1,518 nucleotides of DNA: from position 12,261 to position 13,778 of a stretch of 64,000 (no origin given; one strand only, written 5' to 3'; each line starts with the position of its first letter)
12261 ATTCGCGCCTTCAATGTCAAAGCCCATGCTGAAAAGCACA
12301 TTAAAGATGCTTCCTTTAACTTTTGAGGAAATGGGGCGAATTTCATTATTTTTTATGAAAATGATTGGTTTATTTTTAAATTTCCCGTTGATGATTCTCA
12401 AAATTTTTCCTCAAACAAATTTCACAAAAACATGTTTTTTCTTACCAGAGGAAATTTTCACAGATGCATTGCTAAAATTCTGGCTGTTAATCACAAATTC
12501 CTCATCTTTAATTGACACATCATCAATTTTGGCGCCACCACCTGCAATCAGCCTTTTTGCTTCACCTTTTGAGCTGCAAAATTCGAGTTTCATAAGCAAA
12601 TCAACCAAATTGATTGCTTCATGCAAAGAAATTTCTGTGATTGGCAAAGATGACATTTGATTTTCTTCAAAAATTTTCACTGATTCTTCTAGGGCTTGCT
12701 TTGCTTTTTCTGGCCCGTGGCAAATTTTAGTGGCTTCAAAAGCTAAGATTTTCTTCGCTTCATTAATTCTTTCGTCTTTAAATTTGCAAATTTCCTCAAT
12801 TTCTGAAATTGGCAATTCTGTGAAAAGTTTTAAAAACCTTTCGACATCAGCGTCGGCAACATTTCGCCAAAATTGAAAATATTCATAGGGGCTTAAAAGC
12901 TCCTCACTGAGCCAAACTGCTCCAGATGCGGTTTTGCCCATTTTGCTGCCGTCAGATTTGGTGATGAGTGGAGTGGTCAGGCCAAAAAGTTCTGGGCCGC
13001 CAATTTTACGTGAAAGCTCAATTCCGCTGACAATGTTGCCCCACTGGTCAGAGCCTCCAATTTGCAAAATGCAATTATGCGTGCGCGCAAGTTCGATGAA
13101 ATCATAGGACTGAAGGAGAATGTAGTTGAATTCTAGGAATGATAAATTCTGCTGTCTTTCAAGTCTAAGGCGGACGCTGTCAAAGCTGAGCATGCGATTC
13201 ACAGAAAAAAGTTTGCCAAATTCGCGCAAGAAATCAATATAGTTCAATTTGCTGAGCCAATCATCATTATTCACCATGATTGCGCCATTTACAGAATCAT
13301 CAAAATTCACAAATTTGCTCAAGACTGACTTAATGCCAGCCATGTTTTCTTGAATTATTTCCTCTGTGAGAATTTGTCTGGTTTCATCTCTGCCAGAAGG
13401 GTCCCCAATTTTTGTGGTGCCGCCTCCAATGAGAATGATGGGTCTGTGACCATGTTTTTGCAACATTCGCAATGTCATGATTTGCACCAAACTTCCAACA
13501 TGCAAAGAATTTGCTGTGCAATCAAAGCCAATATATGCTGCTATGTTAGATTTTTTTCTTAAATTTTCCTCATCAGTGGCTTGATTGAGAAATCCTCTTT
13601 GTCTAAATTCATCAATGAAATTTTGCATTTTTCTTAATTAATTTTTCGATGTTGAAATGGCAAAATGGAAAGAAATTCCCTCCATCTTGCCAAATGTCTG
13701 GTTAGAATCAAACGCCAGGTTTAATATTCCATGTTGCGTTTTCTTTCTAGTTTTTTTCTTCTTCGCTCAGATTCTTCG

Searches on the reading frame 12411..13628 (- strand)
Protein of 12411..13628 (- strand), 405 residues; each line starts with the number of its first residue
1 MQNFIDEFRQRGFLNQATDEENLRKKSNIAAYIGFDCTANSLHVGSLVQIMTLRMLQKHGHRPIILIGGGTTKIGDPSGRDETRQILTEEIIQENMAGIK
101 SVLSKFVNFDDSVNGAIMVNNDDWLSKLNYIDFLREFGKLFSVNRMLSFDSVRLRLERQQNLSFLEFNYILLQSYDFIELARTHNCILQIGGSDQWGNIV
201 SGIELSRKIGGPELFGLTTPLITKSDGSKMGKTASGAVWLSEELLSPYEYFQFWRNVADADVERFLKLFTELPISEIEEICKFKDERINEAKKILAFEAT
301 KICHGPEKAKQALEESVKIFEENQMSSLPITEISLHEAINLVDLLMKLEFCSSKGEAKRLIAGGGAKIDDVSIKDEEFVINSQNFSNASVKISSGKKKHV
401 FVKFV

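Call 26: find_homologous_proteins(query=window:12411-13628:-, max_evalue=1e-60)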
Query window:12411-13628:- (405 aa): 8000 proteins with E <= 1e-60 among 8000 candidates; the best 120 are listed.
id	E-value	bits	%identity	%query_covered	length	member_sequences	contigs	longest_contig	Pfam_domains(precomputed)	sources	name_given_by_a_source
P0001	3.0e-265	897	100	100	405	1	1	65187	PF22421.2,PF00579.32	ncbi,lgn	-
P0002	6.5e-163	561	62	99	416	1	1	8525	PF00579.32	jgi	jgi:tyrosyl-tRNA synthetase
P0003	7.9e-161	554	62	100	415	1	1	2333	PF22421.2,PF00579.32,PF01479.31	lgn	-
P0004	9.6e-161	553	61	99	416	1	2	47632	PF00579.32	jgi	jgi:tyrosyl-tRNA synthetase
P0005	2.8e-160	552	61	99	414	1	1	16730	PF22421.2,PF00579.32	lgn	-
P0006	5.3e-160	551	59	99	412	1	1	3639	PF22421.2,PF00579.32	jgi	jgi:tyrosyl-tRNA synthetase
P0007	4.3e-159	548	59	99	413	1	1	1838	PF13275.12,PF00579.32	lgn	-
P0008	1.0e-158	547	60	100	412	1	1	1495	PF00579.32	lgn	-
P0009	1.5e-158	546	60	99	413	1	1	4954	PF00579.32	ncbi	-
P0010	9.1e-158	544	61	99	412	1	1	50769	PF13275.12,PF00579.32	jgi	jgi:tyrosyl-tRNA synthetase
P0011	1.8e-157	543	59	100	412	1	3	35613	PF00579.32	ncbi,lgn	ncbi:MAG: tyrosine--tRNA ligase [Rickettsiales bacterium]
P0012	2.8e-157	542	58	100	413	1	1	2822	PF00579.32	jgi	jgi:tyrosyl-tRNA synthetase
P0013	4.3e-157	541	59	100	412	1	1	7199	PF00579.32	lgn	-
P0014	1.2e-156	540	58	100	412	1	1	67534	PF00579.32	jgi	jgi:tyrosyl-tRNA synthetase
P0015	1.4e-156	540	59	100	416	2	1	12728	PF22421.2,PF00579.32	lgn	-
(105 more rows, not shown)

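Call 27: find_encoding_contigs(protein=P0001, flank=10000, max_places=6)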
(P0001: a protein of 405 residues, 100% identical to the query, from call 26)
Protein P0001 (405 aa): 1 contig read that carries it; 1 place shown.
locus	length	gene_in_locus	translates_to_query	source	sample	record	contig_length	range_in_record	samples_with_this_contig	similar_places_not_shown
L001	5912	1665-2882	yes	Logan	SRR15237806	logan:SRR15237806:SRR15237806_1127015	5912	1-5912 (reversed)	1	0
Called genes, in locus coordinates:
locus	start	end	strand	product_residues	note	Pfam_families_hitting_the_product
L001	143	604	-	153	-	PF01713:Smr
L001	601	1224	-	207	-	PF08511:COQ9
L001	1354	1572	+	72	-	PF01165:Ribosomal_S21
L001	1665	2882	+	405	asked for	PF00579:tRNA-synt_1b, PF22421:SYY_C-terminal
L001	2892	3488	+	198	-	PF03602:Cons_hypoth95, PF01209:Ubie_methyltran, PF01170:UPF0020 (weak), PF01728:FtsJ (weak), PF05175:MTS, PF06325:PrmA (weak), PF13847:Methyltransf_31, PF13649:Methyltransf_25, +2 more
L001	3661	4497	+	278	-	PF12796:Ank_2, PF13606:Ank_3 (faint), PF13637:Ank_4 (faint), PF13857:Ank_5 (faint), PF00023:Ank (weak), PF12796:Ank_2, PF00023:Ank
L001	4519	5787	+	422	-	PF12796:Ank_2, PF13857:Ank_5 (weak), PF00023:Ank (weak), PF13637:Ank_4, PF12796:Ank_2, PF13637:Ank_4 (weak), PF12796:Ank_2, PF12796:Ank_2, +5 more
